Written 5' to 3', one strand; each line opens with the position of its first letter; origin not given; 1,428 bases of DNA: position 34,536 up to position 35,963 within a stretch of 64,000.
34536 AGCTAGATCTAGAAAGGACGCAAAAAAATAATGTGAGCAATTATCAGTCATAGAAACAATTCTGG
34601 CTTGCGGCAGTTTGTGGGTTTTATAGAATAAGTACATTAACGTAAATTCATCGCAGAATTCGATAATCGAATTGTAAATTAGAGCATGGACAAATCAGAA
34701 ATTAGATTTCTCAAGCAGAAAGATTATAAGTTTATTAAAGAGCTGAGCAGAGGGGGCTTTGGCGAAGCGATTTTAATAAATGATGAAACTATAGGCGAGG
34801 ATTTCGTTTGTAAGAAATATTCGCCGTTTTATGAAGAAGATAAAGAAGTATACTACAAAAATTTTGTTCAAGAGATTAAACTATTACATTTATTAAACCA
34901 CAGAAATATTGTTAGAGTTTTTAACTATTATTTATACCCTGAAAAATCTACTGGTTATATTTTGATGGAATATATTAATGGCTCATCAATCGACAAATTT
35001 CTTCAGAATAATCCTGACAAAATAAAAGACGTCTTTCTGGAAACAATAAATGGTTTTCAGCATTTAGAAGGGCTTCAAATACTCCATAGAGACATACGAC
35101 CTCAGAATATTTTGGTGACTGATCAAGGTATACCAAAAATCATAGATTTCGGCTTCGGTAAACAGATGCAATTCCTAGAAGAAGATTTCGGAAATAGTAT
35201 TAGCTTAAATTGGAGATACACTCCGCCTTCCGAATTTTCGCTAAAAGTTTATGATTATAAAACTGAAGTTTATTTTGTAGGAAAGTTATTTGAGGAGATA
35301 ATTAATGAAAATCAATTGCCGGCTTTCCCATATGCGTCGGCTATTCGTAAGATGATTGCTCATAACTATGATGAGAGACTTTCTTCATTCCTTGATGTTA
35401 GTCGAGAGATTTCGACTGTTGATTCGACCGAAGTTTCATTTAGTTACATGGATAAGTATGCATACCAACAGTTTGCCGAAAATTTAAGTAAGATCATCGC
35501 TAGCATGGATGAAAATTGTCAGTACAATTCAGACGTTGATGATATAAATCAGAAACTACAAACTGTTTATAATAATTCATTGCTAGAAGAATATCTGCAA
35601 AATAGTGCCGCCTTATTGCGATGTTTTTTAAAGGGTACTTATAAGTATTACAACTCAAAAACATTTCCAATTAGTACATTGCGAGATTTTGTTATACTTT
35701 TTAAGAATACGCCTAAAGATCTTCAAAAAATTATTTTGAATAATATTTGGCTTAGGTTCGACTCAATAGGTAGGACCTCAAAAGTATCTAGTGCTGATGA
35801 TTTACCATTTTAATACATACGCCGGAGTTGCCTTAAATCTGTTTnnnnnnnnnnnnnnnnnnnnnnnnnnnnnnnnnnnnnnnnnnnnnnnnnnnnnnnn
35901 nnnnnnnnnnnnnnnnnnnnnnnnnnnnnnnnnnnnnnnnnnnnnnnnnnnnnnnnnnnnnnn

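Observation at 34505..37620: AT-rich 3.1-kb island next to der: complete Hanks kinase convergent with two orphan genes, a second candidate defence or abortive-infection locus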

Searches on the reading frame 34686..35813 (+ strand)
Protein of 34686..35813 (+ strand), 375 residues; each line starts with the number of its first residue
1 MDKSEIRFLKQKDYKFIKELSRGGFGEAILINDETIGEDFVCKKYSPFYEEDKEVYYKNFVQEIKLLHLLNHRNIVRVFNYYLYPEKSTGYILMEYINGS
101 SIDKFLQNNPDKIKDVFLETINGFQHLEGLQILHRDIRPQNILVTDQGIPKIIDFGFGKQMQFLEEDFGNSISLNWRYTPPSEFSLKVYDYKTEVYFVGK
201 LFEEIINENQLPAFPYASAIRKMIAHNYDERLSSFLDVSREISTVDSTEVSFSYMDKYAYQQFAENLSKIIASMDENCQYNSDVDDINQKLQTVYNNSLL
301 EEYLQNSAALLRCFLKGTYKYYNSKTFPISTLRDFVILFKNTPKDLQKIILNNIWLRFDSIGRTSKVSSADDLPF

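Call 3: search_protein_families(library=pfam, proteins=[window:34686-35813:+], max_evalue=1)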
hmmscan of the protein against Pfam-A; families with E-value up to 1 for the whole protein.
window:34686-35813:+ (375 aa): 6 families
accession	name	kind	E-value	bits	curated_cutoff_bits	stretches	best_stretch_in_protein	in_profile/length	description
PF00069.31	Pkinase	-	8.8e-31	107.7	31.7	1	14-230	1-212/263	Protein kinase domain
PF07714.23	PK_Tyr_Ser-Thr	-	1.9e-22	80.3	23.1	1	16-219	3-208/258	Protein tyrosine and serine/threonine kinase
PF01636.29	APH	-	2.6e-07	31.1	23.2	2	130-159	168-198/239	Phosphotransferase enzyme family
PF03109.22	ABC1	-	0.00086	19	22.9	1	89-162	142-218/244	ABC1 atypical kinase-like domain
PF17667.7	Pkinase_fungal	-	0.0013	18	24.1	1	110-161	285-342/387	Fungal protein kinase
PF06293.20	Kdo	-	0.17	11.7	21.3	1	89-148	91-155/207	Lipopolysaccharide kinase (Kdo/WaaP) family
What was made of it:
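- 34686..35813 (+): Solo cytoplasmic Hanks-type Ser/Thr kinase, 375 aa: kinase domain at about residues 14-230 (the Pfam Pkinase match, call 3) plus a conserved C-terminal region of about 140 aa ending in DDLPF. Pfam Pkinase E = 8.8e-31 (call 3).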

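Call 4: search_protein_families(library=padloc, proteins=[window:34686-35813:+], max_evalue=1)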
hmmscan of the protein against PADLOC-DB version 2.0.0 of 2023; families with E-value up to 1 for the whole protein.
window:34686-35813:+ (375 aa): 33 families (the best 25 are shown)
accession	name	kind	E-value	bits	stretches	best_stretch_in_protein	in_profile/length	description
PDLC04138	mad6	-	5.1e-35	119.5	1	11-195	50-239/659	mads_6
PDLC04047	PD-T4-6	-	3.9e-29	99.8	1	11-162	9-162/327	-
PDLC04060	PD-T4-6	-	1.9e-28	97.6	1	13-309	9-304/486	-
PDLC04042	PD-T4-6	-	1e-27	95.5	1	11-277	8-279/292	-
PDLC04053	PD-T4-6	-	1.9e-25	88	1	13-274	10-275/311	-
PDLC04048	PD-T4-6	-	1.6e-22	78.4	1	12-226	10-224/354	-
PDLC04054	PD-T4-6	-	2.7e-22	77.7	1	14-219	12-216/347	-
PDLC03920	MkoA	-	1.4e-20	71.2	1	9-301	7-332/1112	-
PDLC04057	PD-T4-6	-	1.8e-19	68.1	1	14-161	10-158/443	-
PDLC04061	PD-T4-6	-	2.2e-18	65.1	1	7-162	11-171/510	-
PDLC04044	PD-T4-6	-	2.7e-18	64.3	1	11-162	31-190/372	-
PDLC04045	PD-T4-6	-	9.7e-18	62.2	1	10-257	31-284/350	-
PDLC04055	PD-T4-6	-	1.6e-17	61.5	1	13-208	71-270/496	-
PDLC04056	PD-T4-6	-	8e-17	59.4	1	12-161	5-156/415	-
PDLC04051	PD-T4-6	-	2.4e-15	54.5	1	9-202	29-231/476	-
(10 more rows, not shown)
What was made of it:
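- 34686..35813 (+): PADLOC PD-T4-6 and mad6 models score 1e-27 to 5e-35 (call 4).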

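Call 5: search_protein_families(library=ncbifam, proteins=[window:34686-35813:+], max_evalue=1)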
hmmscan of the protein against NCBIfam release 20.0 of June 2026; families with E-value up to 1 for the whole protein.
window:34686-35813:+ (375 aa): 16 families
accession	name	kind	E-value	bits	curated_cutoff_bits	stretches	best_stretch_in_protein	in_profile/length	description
NF033483.0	PknB_PASTA_kin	equivalog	1.7e-22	80.2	450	1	13-203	8-199/563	Stk1 family PASTA domain-containing Ser/Thr kinase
NF047741.1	antiphage_MADS6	equivalog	1.7e-21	76.4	460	2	12-128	495-608/612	methylation-associated defense system protein kinase MAD6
NF052427.1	StpK7MSMEG_1200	equivalog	3e-11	42.5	900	1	13-206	8-203/601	serine/threonine protein kinase StpK7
NF009651.0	PRK13184.1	equivalog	1.3e-10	39.9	839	1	13-175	3-176/932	serine/threonine-protein kinase PknD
NF011463.0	PRK14879.1-4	equivalog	1.2e-09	37.9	188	1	18-162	21-164/237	Kae1-associated kinase Bud32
TIGR03724.2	arch_bud32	equivalog_domain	5.9e-09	35.7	125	1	33-166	9-139/193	KEOPS complex kinase/ATPase Bud32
NF043056.1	T4SS_LegK1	equivalog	5.6e-07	28.5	550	1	131-205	209-283/516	Dot/Icm T4SS effector kinase LegK1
TIGR03903.1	TOMM_kin_cyc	equivalog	1.3e-06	26.6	705.75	1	53-159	18-130/1267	TOMM system kinase/cyclase fusion protein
NF033442.0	BREX_PglW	equivalog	5e-05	21.2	990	1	13-147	513-645/1391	BREX system serine/threonine kinase PglW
NF058632.1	SerThrKinPrkT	equivalog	0.0018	17.3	280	1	86-148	91-154/322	serine/threonine protein kinase PrkT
NF053615.1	SerThrKinAfsKStmc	equivalog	0.0024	16.6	1300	1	124-157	125-157/809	protein serine/threonine kinase AfsK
NF011462.0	PRK14879.1-3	equivalog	0.0049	16.6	174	1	89-160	66-130/192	Kae1-associated kinase Bud32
NF038150.1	lanthi_synth_IV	equivalog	0.0051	15.2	650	1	37-158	214-345/851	class IV lanthionine synthetase LanL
NF011464.0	PRK14879.1-7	equivalog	0.0084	15.9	246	1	41-164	35-155/221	Kae1-associated kinase Bud32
NF002475.0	PRK01723.1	equivalog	0.039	13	142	1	92-159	124-191/241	3-deoxy-D-manno-octulosonic acid kinase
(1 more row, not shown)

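Call 28: find_homologous_proteins(query=window:34686-35813:+, max_evalue=1e-10)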
Query window:34686-35813:+ (375 aa): 2289 proteins with E <= 1e-10 among 3877 candidates; the best 120 are listed.
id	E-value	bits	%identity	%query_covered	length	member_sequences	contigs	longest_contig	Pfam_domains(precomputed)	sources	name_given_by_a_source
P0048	1.2e-247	839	100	100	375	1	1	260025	PF07714.24,PF00069.32,PF01636.30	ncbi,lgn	-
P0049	2.2e-130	453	57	100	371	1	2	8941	PF07714.24,PF00069.32,PF03109.23,PF17667.8,PF01636.30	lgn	-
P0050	4.1e-129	449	55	100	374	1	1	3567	PF07714.24,PF00069.32,PF03109.23,PF01636.30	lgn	-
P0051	9.0e-129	448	54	100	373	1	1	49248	PF07714.24,PF00069.32,PF01636.30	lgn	-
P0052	4.6e-127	442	54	100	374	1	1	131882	PF07714.24,PF00069.32,PF01636.30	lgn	-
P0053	5.5e-127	442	54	100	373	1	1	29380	PF07714.24,PF00069.32,PF03109.23,PF01636.30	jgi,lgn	jgi:Protein kinase domain.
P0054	1.4e-126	441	53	100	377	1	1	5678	PF07714.24,PF00069.32,PF03109.23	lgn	-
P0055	3.8e-126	439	55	100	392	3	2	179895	PF07714.24,PF00069.32,PF03109.23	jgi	jgi:serine/threonine protein kinase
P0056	4.7e-126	439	53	100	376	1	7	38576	PF07714.24,PF00069.32,PF03109.23,PF01163.29,PF17667.8,PF01636.30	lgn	-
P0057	9.5e-126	438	53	100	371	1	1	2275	PF07714.24,PF00069.32,PF03109.23,PF01636.30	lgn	-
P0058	2.0e-125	437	54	99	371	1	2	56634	PF07714.24,PF00069.32,PF01636.30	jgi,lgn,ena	-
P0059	5.7e-125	435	53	99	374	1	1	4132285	PF07714.24,PF00069.32,PF03109.23,PF17667.8,PF01636.30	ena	-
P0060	7.6e-125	435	54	99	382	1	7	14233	PF07714.24,PF00069.32,PF03109.23,PF01636.30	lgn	-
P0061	1.2e-124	434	53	100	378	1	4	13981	PF07714.24,PF00069.32,PF03109.23,PF01636.30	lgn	-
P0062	1.9e-124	434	51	100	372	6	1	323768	PF07714.24,PF00069.32,PF01636.30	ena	-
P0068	1.1e-123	431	53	99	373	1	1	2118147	PF07714.24,PF00069.32,PF03109.23,PF01636.30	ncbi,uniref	ncbi:protein kinase family protein [Thalassobellus sediminis]|uniref:protein kinase family protein n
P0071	1.3e-123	431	53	100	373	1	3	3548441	PF07714.24,PF00069.32,PF03109.23,PF01636.30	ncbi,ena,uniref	ncbi:protein kinase family protein [Flagellimonas sp.]|uniref:protein kinase family protein n=1 Tax=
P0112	3.2e-120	420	51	100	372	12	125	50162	PF07714.24,PF00069.32,PF03109.23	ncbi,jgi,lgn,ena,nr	ncbi:MAG: protein kinase family protein [Bacteroidales bacterium]|jgi:serine/threonine-protein kinas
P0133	1.5e-118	414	53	100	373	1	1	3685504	PF07714.24,PF00069.32,PF03109.23,PF01636.30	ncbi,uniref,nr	ncbi:serine/threonine protein kinase [Paludibacter propionicigenes WB4]|uniref:Serine/threonine prot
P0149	1.2e-117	411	51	100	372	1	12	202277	PF07714.24,PF00069.32,PF01636.30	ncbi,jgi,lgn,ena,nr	ncbi:MAG: serine/threonine protein kinase [Bacteroidetes bacterium GWF2_42_66]|nr:MAG: serine/threon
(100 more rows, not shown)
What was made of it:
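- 34686..35813 (+): There are 2289 homologues at E <= 1e-10, and the top 120 are full-length at 48-57% identity (call 28).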

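Call 30: find_encoding_contigs(protein=P0133, flank=6000, max_places=2)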
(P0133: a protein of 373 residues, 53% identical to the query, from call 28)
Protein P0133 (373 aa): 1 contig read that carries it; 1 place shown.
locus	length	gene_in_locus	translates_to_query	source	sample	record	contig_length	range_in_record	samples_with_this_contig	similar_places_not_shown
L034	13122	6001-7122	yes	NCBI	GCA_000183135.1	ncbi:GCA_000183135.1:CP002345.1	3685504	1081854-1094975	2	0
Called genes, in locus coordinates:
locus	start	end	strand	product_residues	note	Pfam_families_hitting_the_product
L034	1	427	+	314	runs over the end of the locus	PF13793:Pribosyltran_N, PF00156:Pribosyltran, PF14572:Pribosyl_synth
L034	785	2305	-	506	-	PF13520:AA_permease_2, PF00324:AA_permease, PF13906:AA_permease_C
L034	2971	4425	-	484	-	PF13520:AA_permease_2, PF00324:AA_permease, PF13906:AA_permease_C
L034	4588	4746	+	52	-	-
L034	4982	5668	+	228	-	-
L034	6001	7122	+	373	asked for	PF00069:Pkinase, PF01636:APH (faint), PF07714:PK_Tyr_Ser-Thr, PF03109:ABC1 (weak)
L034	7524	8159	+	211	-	-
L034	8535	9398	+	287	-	PF00326:Peptidase_S9 (faint), PF00756:Esterase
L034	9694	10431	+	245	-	PF00795:CN_hydrolase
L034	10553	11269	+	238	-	PF00106:adh_short, PF08659:KR (weak), PF13561:adh_short_C2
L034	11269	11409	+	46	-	-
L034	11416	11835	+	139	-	PF12903:DUF3830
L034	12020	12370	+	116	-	-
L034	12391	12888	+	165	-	PF13302:Acetyltransf_3 (weak), PF13420:Acetyltransf_4 (weak), PF00583:Acetyltransf_1, PF13508:Acetyltransf_7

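Call 31: find_encoding_contigs(protein=P0112, flank=6000, max_places=5)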
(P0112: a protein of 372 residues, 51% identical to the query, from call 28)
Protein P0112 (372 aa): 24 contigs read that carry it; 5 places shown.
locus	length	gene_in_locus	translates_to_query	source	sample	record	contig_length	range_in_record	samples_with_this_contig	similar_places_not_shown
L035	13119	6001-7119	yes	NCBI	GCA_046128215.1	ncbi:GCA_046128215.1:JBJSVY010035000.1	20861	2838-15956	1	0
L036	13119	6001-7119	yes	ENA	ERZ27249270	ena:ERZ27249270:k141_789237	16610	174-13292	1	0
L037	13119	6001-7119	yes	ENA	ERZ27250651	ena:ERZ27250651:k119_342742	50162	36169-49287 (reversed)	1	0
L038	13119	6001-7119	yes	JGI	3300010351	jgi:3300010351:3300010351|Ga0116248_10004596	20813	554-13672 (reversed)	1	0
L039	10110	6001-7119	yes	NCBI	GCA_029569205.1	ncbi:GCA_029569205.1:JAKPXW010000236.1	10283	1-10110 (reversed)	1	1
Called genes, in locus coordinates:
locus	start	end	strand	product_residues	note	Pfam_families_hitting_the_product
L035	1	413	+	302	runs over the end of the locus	-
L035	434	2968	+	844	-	PF00012:HSP70, PF06723:MreB_Mbl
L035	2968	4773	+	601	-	PF00069:Pkinase, PF07714:PK_Tyr_Ser-Thr, PF05496:RuvB_N (weak), PF00004:AAA, PF13401:AAA_22 (faint), PF17862:AAA_lid_3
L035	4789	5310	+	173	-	PF05099:TerB (weak)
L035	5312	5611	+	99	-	PF20619:DUF6804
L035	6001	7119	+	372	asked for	PF00069:Pkinase, PF07714:PK_Tyr_Ser-Thr, PF03109:ABC1 (faint)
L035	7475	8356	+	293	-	PF14338:Mrr_N, PF10356:RRG7 (faint), PF04471:Mrr_cat, PF22722:NA-iREase1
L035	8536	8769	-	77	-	-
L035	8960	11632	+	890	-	PF00931:NB-ARC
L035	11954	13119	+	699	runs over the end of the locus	PF01935:DUF87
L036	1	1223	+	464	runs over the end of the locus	?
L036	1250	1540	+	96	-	-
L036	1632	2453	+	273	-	PF09407:AbiEi_1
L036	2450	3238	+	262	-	PF08843:AbiEii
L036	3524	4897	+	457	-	PF02985:HEAT (faint), PF03130:HEAT_PBS (faint), PF13646:HEAT_2, PF01555:N6_N4_Mtase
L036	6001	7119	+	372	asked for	PF00069:Pkinase, PF07714:PK_Tyr_Ser-Thr, PF03109:ABC1 (faint)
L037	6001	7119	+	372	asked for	PF00069:Pkinase, PF07714:PK_Tyr_Ser-Thr, PF03109:ABC1 (faint)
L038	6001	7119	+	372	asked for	PF00069:Pkinase, PF07714:PK_Tyr_Ser-Thr, PF03109:ABC1 (faint)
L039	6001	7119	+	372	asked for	PF00069:Pkinase, PF07714:PK_Tyr_Ser-Thr, PF03109:ABC1 (faint)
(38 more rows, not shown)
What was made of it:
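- These include CfrBI R-M, Mrr, AbiE, NB-ARC and an Hsp70/kinase-AAA locus (call 31). Kinase copies are frequent in R-M, Abi and Mrr islands (call 31).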

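Call 32: find_encoding_contigs(protein=P0068, flank=6000, max_places=2)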
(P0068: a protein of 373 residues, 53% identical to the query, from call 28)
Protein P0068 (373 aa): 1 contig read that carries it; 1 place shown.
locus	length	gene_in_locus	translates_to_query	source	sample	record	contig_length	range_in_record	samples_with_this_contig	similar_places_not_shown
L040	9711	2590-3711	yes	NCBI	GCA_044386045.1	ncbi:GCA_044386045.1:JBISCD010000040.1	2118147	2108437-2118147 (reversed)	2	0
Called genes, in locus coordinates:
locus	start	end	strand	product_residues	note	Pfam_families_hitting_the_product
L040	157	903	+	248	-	PF09844:DUF2071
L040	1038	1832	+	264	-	PF01545:Cation_efflux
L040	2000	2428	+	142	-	-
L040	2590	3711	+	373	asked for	PF00069:Pkinase, PF01636:APH (faint), PF07714:PK_Tyr_Ser-Thr, PF03109:ABC1 (weak)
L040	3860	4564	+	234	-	-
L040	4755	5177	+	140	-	PF00115:COX1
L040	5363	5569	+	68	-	PF13396:PLDc_N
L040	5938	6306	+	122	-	-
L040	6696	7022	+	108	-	PF13560:HTH_31, PF12844:HTH_19 (weak), PF01381:HTH_3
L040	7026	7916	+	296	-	PF01170:UPF0020 (faint), PF02384:N6_Mtase (faint), PF13847:Methyltransf_31 (faint), PF01555:N6_N4_Mtase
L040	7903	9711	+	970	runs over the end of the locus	PF02384:N6_Mtase, PF07669:Eco57I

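Call 53: search_protein_families(library=phrogs, proteins=[window:34686-35813:+], max_evalue=0.1)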
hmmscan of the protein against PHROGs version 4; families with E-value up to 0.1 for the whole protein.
window:34686-35813:+ (375 aa): 2 families
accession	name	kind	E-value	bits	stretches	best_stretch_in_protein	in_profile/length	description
phrog_2361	-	other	3.3e-33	116.2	1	11-298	12-273/415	serine-threonine kinase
phrog_3297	-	other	0.023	15.6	1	125-156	79-110/160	kinase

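Call 59: find_related_loci(query=A4, collection=viral_contigs, flank=6000)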
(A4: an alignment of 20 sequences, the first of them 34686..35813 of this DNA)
Query A4 (375 aa) in viral_contigs; peptide patterns used: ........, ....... (x = any residue, [..] = any of these).
15 stretches matched a pattern; 3 encode a relative of the query (tblastn E <= 1e-3); 3 distinct loci.
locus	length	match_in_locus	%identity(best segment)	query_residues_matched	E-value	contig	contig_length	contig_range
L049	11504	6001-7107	40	6-375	5e-86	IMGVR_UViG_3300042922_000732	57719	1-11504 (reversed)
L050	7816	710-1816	33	6-361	6e-59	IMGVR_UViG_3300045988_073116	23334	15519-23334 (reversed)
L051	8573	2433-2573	42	127-171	2e-4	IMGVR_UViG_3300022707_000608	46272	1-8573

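Call 75: find_encoding_contigs(protein=P0149, flank=5000, max_places=5)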
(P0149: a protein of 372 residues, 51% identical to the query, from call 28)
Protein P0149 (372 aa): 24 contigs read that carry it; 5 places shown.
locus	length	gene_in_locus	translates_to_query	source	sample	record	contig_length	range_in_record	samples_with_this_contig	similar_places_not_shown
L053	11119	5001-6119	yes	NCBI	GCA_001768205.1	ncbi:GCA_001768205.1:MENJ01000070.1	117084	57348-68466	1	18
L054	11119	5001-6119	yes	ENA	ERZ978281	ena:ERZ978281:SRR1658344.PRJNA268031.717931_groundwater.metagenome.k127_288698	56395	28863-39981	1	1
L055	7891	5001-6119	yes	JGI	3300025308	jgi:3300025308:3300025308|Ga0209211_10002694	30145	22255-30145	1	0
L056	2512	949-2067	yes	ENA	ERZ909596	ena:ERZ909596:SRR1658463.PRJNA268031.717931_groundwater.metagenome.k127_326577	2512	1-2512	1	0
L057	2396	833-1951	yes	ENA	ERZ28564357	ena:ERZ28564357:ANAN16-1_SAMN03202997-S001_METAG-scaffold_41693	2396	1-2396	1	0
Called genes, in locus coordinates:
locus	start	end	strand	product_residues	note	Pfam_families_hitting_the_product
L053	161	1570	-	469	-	-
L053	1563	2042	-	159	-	PF01467:CTP_transf_like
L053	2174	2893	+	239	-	PF00535:Glycos_transf_2, PF10111:Glyco_tranf_2_2, PF13641:Glyco_tranf_2_3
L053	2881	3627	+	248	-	PF05891:Methyltransf_PK (weak), PF13489:Methyltransf_23, PF00398:RrnaAD, PF08241:Methyltransf_11, PF08242:Methyltransf_12, PF13649:Methyltransf_25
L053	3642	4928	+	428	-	-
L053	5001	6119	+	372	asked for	PF00069:Pkinase, PF01636:APH (faint), PF07714:PK_Tyr_Ser-Thr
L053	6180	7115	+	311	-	PF00535:Glycos_transf_2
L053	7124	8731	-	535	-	-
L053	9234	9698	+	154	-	PF01257:2Fe-2S_thioredx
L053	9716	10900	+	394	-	PF01512:Complex1_51K, PF10589:NADH_4Fe-4S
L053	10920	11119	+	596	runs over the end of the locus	PF00111:Fer2 (weak), PF13510:Fer2_4, PF10588:NADH-G_4Fe-4S_3, PF13237:Fer4_10 (weak), PF22117:Fer4_Nqo3, PF12838:Fer4_7, PF02906:Fe_hyd_lg_C, PF02256:Fe_hyd_SSU, +1 more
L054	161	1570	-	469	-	-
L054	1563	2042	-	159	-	PF01467:CTP_transf_like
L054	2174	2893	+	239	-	PF00535:Glycos_transf_2, PF10111:Glyco_tranf_2_2, PF13641:Glyco_tranf_2_3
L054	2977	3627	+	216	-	PF00398:RrnaAD, PF05891:Methyltransf_PK (weak), PF13489:Methyltransf_23, PF08241:Methyltransf_11, PF08242:Methyltransf_12, PF13649:Methyltransf_25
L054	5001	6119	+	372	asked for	PF00069:Pkinase, PF01636:APH (faint), PF07714:PK_Tyr_Ser-Thr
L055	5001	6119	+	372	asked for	PF00069:Pkinase, PF01636:APH (faint), PF07714:PK_Tyr_Ser-Thr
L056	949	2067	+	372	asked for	PF00069:Pkinase, PF01636:APH (faint), PF07714:PK_Tyr_Ser-Thr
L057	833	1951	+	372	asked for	PF00069:Pkinase, PF01636:APH (faint), PF07714:PK_Tyr_Ser-Thr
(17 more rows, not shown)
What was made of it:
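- Some kinase homologues sit in non-defence surroundings: amino-acid permeases in Paludibacter, and a glycosyltransferase cluster in Bacteroidetes GWF2_42_66 (calls 30, 75). Some kinase homologues lie among metabolic or polysaccharide genes (calls 30, 75).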

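Call 76: find_encoding_contigs(protein=P0071, flank=5000, max_places=3)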
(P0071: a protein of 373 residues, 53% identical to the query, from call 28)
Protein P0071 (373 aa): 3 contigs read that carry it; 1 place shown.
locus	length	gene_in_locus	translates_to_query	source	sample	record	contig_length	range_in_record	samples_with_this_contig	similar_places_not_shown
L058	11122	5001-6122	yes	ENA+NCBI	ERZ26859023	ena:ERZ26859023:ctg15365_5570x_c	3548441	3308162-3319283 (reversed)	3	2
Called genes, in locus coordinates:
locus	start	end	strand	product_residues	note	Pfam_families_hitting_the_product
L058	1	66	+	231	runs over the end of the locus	PF03167:UDG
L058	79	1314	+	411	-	PF17293:Arm-DNA-bind_5, PF02899:Phage_int_SAM_1 (faint), PF13102:Phage_int_SAM_5, PF00589:Phage_integrase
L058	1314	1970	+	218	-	-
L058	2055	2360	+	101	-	PF12728:HTH_17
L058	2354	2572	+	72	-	-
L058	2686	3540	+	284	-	PF23343:REP_ORF2-G2P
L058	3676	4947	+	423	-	PF16289:PIN_12 (weak), PF18476:PIN_8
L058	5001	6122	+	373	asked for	PF00069:Pkinase, PF01636:APH (faint), PF07714:PK_Tyr_Ser-Thr, PF03109:ABC1 (weak)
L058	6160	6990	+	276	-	-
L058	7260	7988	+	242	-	PF03309:Pan_kinase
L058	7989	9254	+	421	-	-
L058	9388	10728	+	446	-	-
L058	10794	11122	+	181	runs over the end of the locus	PF06835:LptC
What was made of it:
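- Closest known: PD-T4-6. Same: Copies are frequent in defence islands and mobile elements (calls 31, 76).
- A Flagellimonas copy sits in a small integrative element with an integrase, an excisionase-like HTH, a Rep and a PIN protein (call 76).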
